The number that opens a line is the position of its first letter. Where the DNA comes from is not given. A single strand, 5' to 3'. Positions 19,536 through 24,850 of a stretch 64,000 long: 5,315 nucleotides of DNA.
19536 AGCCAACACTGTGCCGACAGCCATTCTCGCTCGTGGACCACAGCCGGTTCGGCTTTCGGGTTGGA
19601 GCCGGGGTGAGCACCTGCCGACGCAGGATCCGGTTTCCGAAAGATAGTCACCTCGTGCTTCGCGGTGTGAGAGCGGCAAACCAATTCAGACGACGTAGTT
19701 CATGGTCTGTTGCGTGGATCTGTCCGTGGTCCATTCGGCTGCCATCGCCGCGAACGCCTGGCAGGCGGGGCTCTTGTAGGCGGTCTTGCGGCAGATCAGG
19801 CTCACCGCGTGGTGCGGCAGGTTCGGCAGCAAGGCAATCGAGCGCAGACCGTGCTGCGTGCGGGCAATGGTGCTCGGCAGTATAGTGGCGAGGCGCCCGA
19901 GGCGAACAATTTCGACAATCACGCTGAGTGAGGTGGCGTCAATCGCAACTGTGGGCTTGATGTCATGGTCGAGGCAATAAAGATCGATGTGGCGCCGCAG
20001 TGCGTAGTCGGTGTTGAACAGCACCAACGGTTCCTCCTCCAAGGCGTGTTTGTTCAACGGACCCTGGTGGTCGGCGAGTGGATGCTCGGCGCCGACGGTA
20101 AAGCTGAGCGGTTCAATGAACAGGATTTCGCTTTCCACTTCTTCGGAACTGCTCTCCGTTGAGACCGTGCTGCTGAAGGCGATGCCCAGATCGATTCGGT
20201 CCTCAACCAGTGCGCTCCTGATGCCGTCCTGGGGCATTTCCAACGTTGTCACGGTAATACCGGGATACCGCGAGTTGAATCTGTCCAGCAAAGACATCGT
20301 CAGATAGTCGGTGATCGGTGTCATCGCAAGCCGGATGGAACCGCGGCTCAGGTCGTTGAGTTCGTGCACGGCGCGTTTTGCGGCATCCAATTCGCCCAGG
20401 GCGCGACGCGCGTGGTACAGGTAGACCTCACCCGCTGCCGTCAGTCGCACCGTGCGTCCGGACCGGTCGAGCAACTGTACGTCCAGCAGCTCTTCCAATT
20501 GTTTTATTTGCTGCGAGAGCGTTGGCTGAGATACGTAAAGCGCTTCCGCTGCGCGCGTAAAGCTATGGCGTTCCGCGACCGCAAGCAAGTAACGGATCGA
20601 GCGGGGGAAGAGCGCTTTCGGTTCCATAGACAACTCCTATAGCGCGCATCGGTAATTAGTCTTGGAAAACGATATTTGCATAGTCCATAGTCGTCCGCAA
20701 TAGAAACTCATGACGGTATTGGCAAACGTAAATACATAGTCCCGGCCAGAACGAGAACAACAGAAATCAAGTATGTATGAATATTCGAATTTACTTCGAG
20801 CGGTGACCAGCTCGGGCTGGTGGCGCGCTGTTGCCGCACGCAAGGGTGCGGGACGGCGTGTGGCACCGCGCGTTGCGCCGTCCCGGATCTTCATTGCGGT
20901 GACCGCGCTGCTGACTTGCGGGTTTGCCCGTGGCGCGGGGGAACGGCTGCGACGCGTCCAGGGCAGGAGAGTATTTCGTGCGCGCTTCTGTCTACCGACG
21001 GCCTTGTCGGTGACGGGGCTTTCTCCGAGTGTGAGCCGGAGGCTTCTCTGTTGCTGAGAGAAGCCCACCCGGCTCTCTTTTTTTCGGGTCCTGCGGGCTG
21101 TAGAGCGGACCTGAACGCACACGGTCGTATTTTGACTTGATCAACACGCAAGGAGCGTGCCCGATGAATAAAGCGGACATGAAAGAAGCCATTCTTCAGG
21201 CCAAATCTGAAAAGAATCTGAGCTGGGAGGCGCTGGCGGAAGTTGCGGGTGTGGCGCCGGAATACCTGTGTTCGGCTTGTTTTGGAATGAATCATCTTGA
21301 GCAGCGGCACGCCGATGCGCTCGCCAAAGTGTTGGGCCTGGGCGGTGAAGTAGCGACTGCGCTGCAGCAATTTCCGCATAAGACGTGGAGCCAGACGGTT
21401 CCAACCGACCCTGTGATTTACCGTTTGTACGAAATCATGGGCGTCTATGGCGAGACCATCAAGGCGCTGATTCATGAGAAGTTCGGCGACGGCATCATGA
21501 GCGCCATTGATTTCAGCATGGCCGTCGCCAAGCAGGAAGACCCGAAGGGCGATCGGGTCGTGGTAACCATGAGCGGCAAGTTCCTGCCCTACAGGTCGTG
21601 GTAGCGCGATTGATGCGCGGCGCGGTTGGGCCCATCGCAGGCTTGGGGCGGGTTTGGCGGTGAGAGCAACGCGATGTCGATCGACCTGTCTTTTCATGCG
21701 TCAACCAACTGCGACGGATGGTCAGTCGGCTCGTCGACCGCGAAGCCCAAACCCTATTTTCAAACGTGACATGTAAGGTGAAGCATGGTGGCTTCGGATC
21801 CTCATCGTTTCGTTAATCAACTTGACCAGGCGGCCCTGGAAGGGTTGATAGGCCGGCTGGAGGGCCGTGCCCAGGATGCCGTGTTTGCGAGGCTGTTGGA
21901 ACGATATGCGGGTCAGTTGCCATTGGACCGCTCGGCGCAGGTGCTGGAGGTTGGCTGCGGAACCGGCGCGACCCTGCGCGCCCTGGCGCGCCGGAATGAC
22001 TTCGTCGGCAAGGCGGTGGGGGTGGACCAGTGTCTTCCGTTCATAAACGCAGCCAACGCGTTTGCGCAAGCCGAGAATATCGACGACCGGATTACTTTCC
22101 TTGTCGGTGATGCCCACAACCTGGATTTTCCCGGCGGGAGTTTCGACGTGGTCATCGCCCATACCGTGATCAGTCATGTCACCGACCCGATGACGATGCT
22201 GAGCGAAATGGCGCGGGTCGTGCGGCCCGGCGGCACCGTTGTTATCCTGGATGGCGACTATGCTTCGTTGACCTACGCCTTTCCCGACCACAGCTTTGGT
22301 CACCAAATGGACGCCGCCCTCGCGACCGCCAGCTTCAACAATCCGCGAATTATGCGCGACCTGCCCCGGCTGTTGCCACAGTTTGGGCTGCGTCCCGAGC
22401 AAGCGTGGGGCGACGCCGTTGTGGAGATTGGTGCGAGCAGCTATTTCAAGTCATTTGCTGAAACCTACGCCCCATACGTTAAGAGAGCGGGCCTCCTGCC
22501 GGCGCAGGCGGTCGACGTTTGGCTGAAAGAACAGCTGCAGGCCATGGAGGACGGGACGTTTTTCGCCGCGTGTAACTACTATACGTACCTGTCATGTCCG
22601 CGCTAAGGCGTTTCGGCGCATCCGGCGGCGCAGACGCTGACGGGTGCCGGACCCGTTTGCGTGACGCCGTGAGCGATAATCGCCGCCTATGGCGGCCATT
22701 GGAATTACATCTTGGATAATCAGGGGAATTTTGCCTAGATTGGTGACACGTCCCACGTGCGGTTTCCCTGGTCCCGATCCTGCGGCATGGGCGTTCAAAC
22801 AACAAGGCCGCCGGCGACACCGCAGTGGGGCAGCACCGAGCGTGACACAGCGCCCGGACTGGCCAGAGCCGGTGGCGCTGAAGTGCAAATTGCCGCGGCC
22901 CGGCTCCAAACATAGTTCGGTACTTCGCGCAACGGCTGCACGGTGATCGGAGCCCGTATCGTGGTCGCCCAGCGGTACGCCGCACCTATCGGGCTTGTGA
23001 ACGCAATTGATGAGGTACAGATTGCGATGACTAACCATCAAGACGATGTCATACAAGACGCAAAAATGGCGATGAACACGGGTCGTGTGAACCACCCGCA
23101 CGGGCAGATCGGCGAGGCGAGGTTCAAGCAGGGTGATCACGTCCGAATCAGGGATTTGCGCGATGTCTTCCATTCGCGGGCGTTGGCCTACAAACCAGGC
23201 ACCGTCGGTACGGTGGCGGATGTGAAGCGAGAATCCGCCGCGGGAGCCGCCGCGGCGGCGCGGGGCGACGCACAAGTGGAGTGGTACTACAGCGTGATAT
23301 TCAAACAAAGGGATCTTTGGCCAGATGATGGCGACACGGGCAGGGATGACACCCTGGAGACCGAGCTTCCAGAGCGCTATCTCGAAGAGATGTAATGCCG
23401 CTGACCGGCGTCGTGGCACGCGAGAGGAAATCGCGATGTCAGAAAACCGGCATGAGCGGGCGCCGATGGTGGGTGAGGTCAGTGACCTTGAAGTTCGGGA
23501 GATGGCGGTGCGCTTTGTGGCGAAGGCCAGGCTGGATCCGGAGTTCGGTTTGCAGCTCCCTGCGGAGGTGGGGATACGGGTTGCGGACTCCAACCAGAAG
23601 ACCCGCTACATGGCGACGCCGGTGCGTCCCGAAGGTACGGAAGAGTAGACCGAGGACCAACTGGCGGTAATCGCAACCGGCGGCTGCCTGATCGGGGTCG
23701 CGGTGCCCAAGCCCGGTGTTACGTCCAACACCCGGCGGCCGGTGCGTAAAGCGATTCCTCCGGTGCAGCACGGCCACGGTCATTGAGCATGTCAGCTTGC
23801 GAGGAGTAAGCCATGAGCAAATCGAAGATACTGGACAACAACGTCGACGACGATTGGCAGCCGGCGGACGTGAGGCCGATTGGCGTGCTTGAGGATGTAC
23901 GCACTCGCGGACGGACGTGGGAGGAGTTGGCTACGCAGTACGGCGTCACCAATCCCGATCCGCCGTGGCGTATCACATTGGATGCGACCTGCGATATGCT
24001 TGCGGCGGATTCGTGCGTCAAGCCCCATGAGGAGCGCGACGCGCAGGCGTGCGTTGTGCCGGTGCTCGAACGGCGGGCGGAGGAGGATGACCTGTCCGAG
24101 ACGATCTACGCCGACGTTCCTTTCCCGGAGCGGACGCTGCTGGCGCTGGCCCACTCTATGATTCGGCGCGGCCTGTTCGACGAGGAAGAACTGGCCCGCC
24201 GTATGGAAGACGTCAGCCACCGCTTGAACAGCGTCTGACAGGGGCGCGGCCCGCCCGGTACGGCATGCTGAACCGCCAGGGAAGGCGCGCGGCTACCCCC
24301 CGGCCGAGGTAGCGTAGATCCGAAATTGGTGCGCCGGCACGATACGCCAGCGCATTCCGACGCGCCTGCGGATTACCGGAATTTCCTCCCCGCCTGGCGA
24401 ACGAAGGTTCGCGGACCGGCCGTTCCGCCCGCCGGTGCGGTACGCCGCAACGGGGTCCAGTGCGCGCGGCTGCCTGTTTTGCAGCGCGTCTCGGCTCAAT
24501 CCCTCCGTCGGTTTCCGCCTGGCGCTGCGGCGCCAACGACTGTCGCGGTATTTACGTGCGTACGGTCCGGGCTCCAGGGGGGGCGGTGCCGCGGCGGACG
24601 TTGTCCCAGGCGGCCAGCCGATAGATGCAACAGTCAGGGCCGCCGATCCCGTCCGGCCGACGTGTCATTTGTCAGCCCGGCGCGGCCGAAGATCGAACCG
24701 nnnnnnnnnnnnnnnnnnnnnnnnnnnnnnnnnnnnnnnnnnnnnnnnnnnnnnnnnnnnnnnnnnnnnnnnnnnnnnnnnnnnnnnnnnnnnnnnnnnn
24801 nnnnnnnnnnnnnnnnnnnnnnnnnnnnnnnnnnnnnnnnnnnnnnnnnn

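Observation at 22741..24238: Decayed thiocyanate hydrolase (SCNase, scnBAC) locus beside cyanase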

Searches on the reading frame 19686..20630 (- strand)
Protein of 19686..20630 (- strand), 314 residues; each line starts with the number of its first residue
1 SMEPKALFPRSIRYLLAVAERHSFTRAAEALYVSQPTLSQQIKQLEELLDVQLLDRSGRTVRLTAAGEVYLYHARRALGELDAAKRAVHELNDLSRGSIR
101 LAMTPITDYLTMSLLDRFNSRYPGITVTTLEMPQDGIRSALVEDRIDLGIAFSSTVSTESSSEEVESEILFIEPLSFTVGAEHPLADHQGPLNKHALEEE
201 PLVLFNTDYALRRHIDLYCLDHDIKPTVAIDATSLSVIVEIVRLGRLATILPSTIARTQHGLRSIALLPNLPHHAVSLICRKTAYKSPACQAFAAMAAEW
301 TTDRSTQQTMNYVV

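Call 66: search_protein_families(library=ncbifam, max_evalue=0.01, proteins=[window:19686-20630:-])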
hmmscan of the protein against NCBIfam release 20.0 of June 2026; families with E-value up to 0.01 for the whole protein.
window:19686-20630:- (314 aa): 55 families (the best 25 are shown)
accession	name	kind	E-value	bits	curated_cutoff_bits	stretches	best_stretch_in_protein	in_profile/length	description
NF008416.0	PRK11242.1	equivalog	1.2e-112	376.2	277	1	10-307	4-297/300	transcriptional regulator CynR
NF047520.1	trans_act_CidR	equivalog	5.8e-46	157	415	1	10-296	4-287/292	cidABC operon transcriptional activator CidR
NF053705.1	TransRegGltCGpos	equivalog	2.5e-43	148.4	350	1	10-295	4-287/300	glutamate biosynthesis transcriptional regulator GltC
TIGR03339.1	phn_lysR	subfamily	1.7e-38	132.5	341.1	1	15-297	5-279/279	aminoethylphosphonate catabolism associated LysR family transcriptional regulator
NF007385.0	PRK09906.1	equivalog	1.3e-37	129.6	356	1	10-299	4-289/296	DNA-binding transcriptional regulator HcaR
NF045775.1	acetoin_reg_AlsR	exception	2.2e-35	122.6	430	1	10-293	4-284/290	acetoin biosynthesis transcriptional regulator AlsR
NF008361.0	PRK11151.1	equivalog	1.1e-30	107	329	1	10-298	4-287/305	DNA-binding transcriptional regulator OxyR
TIGR02424.1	TF_pcaQ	equivalog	2.4e-29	102.2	303.8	1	10-296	6-293/300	pca operon transcription factor PcaQ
NF007439.0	PRK09986.1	equivalog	1.6e-28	99.9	290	1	11-259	11-257/296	LysR family transcriptional regulator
NF008722.0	PRK11716.1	equivalog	5.9e-28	97.7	246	1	10-297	4-290/293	HTH-type transcriptional activator IlvY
NF040786.1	LysR_Sec_metab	equivalog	1.8e-27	96.1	250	1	15-299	9-296/298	selenium metabolism-associated LysR family transcriptional regulator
NF009327.0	PRK12684.1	subfamily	2e-27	96.3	402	1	12-253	6-245/313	CysB family HTH-type transcriptional regulator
NF008410.0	PRK11233.1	equivalog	3.4e-27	95.4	309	1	10-259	4-246/305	nitrogen assimilation transcriptional regulator NAC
NF009326.0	PRK12681.1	equivalog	4.1e-24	85.6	436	1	11-252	5-244/324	HTH-type transcriptional regulator CysB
NF008352.0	PRK11139.1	subfamily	1.3e-23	83.5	288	1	12-173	11-168/305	transcriptional regulator GcvA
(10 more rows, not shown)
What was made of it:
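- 19686..20633 (-): cynR (LysR-type regulator), transcribed divergently from cynS. Passes the NCBIfam CynR equivalog NF008416, 376 bits against a cut-off of 277 (call 66).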

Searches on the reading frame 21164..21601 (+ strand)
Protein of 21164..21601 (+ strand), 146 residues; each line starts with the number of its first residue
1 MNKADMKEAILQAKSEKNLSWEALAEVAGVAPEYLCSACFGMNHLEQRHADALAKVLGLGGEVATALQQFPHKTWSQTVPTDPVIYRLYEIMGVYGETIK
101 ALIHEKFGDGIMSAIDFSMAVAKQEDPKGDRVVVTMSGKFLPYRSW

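Call 27: search_protein_families(library=pfam, max_evalue=10, proteins=[window:21164-21601:+])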
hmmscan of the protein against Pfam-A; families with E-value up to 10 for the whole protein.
window:21164-21601:+ (146 aa): 4 families
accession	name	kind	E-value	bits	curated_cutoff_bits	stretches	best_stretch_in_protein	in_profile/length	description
PF02560.19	Cyanate_lyase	-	2.7e-37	126.8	25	1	78-144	2-68/69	Cyanate lyase C-terminal domain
PF21291.3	CYNS_N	-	6.7e-13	48.8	27.1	1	5-71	3-69/69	Cyanate hydratase, N-terminal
PF12826.13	HHH_2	-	0.00086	19.9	27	1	35-78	19-62/64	Helix-hairpin-helix motif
PF01381.28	HTH_3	-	0.0017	18.8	23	1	16-59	7-50/55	Helix-turn-helix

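Call 66: search_protein_families(library=ncbifam, max_evalue=0.01, proteins=[window:21164-21601:+])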
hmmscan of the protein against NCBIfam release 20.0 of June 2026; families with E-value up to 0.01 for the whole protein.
window:21164-21601:+ (146 aa): 2 families
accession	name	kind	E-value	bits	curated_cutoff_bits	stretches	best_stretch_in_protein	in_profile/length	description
NF002773.0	PRK02866.1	subfamily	7.6e-60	201.3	150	1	1-146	1-147/147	cyanase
TIGR00673.1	cynS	equivalog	5.3e-47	159.5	113.3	1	6-146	9-150/150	cyanase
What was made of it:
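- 21164..21604 (+): cynS, cyanase, intact. Passes NCBIfam TIGR00673 and NF002773 and hits Pfam Cyanate_lyase (calls 27, 66).
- Checked: cynS lies at 21164-21604 and passes the NCBIfam cut-offs (call 66).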

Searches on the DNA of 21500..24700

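Call 61: search_rna_families(source=window, start=21500, end=24700, threshold=evalue, max_evalue=1)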
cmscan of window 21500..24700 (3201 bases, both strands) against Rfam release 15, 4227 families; matches with E-value up to 1: 0.
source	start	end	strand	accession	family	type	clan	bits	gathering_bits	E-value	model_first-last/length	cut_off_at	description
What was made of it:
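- Tried and rejected: RNA families: Rfam over 21500-24700 gave no hit at E<=1 (call 61).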

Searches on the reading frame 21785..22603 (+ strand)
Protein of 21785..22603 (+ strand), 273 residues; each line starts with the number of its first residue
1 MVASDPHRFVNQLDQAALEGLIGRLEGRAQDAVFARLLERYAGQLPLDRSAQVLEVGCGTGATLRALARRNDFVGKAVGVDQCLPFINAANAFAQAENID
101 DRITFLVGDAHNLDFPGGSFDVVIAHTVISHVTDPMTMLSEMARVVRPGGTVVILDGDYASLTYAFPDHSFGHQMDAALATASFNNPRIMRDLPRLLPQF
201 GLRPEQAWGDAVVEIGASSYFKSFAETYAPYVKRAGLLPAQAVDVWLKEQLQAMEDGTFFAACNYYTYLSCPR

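Call 27: search_protein_families(library=pfam, max_evalue=10, proteins=[window:21785-22603:+])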
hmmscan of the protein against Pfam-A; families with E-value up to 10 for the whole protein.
window:21785-22603:+ (273 aa): 23 families
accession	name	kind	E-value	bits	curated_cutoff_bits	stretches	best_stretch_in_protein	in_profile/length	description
PF08241.18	Methyltransf_11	-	6.8e-25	88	21.2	1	54-154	1-95/95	Methyltransferase domain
PF13649.12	Methyltransf_25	-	1.2e-22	80.8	27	1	53-150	1-97/97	Methyltransferase domain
PF13847.12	Methyltransf_31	-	3.3e-20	72.7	27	1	49-158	3-113/145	Methyltransferase domain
PF08242.18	Methyltransf_12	-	6.4e-17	62.5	30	1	54-151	1-97/98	Methyltransferase domain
PF13489.12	Methyltransf_23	-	2.3e-15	57.1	27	1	32-160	7-122/164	Methyltransferase domain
PF01209.24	Ubie_methyltran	-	5.8e-14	52.4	20.1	1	49-156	47-153/233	ubiE/COQ5 methyltransferase family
PF08003.17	Methyltransf_9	-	4.2e-06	26.4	23.8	1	49-154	115-217/315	Protein of unknown function (DUF1698)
PF07021.18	MetW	-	3.7e-05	23.9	21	1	50-147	14-103/193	Methionine biosynthesis protein MetW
PF01135.25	PCMT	-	0.00011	22.5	20.3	1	45-112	69-135/210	Protein-L-isoaspartate(D-aspartate) O-methyltransferase (PCMT)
PF00891.24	Methyltransf_2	-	0.00018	21.3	22.3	1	38-156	55-166/210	O-methyltransferase domain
PF13578.12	Methyltransf_24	-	0.0002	22.6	26.3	1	54-154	1-102/105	Methyltransferase domain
PF02353.26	CMAS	-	0.00053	19.8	27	1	40-153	53-163/273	Mycolic acid cyclopropane synthetase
PF06325.19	PrmA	-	0.00085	19.3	22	1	48-153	160-257/296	Ribosomal protein L11 methyltransferase (PrmA)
PF20922.3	Anamorsin_N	-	0.0012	19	27.1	1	116-154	48-87/163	Anamorsin, N-terminal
PF03141.22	Methyltransf_29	-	0.0046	16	23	1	110-154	172-217/506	Putative S-adenosyl-L-methionine-dependent methyltransferase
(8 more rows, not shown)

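Call 66: search_protein_families(library=ncbifam, max_evalue=0.01, proteins=[window:21785-22603:+])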
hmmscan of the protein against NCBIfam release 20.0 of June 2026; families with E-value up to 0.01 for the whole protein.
window:21785-22603:+ (273 aa): 57 families (the best 25 are shown)
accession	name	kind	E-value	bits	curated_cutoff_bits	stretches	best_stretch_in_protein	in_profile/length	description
NF045667.1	MTase_DVU1556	equivalog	4.1e-21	75.4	155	1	37-156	10-121/213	DVU_1556 family methyltransferase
TIGR01934.1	MenG_MenH_UbiE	subfamily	2.6e-16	59.6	158.35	1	44-156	34-143/223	ubiquinone/menaquinone biosynthesis methyltransferase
NF043040.1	corrin_prot_MT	hypoth_equivalog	3.6e-16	59.3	180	1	49-156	41-149/216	corrinoid protein-associated methyltransferase CpaM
NF001244.0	PRK00216.1-5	equivalog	6.4e-16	58.4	216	1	49-156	48-155/236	bifunctional demethylmenaquinone methyltransferase/2-methoxy-6-polyprenyl-1,4-benzoquinol methylase UbiE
NF041537.1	ArsM_AhpD_UU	exception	1.8e-15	56.6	510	1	49-156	76-182/345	arsenite methyltransferase/AhpD domain selenoprotein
TIGR01983.1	UbiG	equivalog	2e-15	56.7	102.95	1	50-154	50-151/228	bifunctional 2-polyprenyl-6-hydroxyphenol methylase/3-demethylubiquinol 3-O-methyltransferase UbiG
TIGR02072.1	BioC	equivalog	4.1e-15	56.3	184.95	1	29-153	15-131/244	malonyl-ACP O-methyltransferase BioC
NF041536.1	ArsM_DUF2284_UU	exception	4.7e-15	54.9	575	1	49-156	76-182/459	arsenite methyltransferase/DUF2284 domain selenoprotein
NF045882.1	PLipidMtase_Leg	equivalog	1.2e-14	54.6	390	1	48-156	41-145/207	phospholipid N-methyltransferase PmtA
NF001243.0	PRK00216.1-4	equivalog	3.2e-14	52.8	235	1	48-158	46-155/237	demethylmenaquinone methyltransferase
NF047649.1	MTase_UXPK_star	exception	4e-14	52.3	460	1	50-156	78-183/283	methyltransferase/UXPK-star double selenoprotein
TIGR02752.1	MenG_heptapren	equivalog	9e-14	51.5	419.85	1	47-159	43-154/231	demethylmenaquinone methyltransferase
NF040539.1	AST_met_ArsM_2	exception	3e-13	50.2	240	1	51-156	58-165/262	putative arsinothricin biosynthesis methyltransferase ArsM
NF052510.1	methyltran_MpqE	exception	6.2e-13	48.7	335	1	45-156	42-153/234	methyl-plastoquinone biosynthesis methyltransferase MpqE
NF008823.0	PRK11873.1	subfamily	7.5e-13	48.6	263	1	50-156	78-183/272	arsenite methyltransferase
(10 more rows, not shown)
